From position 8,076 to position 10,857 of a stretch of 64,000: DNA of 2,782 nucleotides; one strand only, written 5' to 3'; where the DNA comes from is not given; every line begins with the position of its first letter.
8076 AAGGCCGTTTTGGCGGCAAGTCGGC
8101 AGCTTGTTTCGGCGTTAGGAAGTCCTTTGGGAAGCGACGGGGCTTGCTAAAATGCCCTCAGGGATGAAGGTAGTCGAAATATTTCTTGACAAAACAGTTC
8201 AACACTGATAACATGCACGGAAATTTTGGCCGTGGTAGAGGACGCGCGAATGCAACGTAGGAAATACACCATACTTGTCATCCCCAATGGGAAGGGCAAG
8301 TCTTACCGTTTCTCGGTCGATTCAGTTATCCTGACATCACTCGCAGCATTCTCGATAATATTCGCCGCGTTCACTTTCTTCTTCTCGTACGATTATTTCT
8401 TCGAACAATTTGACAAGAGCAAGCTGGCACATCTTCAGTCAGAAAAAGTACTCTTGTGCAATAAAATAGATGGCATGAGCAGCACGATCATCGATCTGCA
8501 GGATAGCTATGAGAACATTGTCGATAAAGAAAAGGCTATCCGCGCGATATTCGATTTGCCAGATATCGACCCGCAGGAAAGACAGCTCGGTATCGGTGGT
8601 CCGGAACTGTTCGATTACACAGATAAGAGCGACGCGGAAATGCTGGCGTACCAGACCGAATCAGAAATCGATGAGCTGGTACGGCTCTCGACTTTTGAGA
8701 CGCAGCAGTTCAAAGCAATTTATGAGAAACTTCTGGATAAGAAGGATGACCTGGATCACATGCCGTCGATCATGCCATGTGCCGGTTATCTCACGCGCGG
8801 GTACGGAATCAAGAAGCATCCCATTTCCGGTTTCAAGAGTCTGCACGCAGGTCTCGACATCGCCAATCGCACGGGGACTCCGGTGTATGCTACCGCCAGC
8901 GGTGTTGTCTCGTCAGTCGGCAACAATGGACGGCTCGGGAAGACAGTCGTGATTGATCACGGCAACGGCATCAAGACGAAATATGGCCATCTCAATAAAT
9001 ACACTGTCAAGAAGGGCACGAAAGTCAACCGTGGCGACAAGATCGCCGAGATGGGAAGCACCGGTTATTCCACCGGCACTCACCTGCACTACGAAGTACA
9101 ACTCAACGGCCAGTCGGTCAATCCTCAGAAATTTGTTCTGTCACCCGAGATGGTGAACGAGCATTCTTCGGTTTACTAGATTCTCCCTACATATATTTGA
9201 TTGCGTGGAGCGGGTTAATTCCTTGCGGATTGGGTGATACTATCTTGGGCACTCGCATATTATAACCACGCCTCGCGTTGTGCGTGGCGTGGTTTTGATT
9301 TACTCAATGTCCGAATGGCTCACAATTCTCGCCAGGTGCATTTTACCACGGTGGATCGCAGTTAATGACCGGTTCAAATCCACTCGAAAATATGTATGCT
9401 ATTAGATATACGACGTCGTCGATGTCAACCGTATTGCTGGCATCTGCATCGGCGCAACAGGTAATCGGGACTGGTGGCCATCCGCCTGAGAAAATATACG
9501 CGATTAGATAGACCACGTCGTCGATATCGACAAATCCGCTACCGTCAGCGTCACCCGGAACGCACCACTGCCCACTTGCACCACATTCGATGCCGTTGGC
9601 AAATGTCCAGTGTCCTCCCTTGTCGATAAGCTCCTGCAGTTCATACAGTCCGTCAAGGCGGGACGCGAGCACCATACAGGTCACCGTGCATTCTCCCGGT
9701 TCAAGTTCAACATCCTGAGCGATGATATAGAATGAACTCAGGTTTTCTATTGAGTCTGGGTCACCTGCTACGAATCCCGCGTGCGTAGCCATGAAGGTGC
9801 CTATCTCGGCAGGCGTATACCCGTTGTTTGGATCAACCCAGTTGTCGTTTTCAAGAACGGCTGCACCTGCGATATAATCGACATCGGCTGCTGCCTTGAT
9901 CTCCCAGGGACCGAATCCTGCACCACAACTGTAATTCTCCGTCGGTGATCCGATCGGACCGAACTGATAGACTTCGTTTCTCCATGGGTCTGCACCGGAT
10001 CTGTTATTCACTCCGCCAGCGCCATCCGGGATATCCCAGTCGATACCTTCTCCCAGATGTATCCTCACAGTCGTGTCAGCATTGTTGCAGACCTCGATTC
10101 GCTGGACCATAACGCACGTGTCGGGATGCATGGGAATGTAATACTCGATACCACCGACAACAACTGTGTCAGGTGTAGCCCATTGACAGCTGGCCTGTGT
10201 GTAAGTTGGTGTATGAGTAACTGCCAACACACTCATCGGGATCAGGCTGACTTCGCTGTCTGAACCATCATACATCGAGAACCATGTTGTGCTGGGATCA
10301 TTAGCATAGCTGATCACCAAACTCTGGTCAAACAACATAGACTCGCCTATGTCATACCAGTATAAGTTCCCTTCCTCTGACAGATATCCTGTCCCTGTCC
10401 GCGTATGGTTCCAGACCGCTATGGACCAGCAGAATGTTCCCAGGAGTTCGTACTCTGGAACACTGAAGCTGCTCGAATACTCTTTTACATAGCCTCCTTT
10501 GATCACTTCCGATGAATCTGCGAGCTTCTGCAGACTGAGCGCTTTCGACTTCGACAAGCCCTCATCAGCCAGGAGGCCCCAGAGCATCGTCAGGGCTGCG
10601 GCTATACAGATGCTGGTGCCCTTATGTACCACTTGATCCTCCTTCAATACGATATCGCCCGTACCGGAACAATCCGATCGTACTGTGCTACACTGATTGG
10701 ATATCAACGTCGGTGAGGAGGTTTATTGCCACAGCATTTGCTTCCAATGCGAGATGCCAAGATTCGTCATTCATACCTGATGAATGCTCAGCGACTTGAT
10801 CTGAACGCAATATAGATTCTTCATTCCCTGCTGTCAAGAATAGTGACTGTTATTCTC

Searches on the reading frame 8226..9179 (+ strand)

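Call 3: search_protein_families(library=pfam, proteins=[window:8226-9179:+], max_evalue=0.1)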
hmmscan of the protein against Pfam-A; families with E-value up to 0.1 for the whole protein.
window:8226-9179:+ (317 aa): 3 families
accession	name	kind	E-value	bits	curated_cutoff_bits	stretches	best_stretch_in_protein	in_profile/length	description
PF01551.29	Peptidase_M23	-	3.3e-34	117.4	28.7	1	206-300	2-96/96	Peptidase family M23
PF13375.12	RnfC_N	-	0.012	16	25.6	0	252-278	37-63/101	RnfC Barrel sandwich hybrid domain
PF18298.6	NusG_add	-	0.015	16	27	1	219-302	4-78/109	NusG additional domain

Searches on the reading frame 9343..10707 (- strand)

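Call 87: search_protein_families(library=pfam, proteins=[window:9343-10707:-], max_evalue=10)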
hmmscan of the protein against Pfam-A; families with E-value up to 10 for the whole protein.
window:9343-10707:- (454 aa): 2 families
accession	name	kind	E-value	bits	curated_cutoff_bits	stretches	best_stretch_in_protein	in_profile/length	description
PF00036.39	EF-hand_1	-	0.15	12.1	25.4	1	386-401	10-25/29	EF hand domain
PF00404.24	Dockerin_1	-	0.16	12.7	22.9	1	384-439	1-56/57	Dockerin type I domain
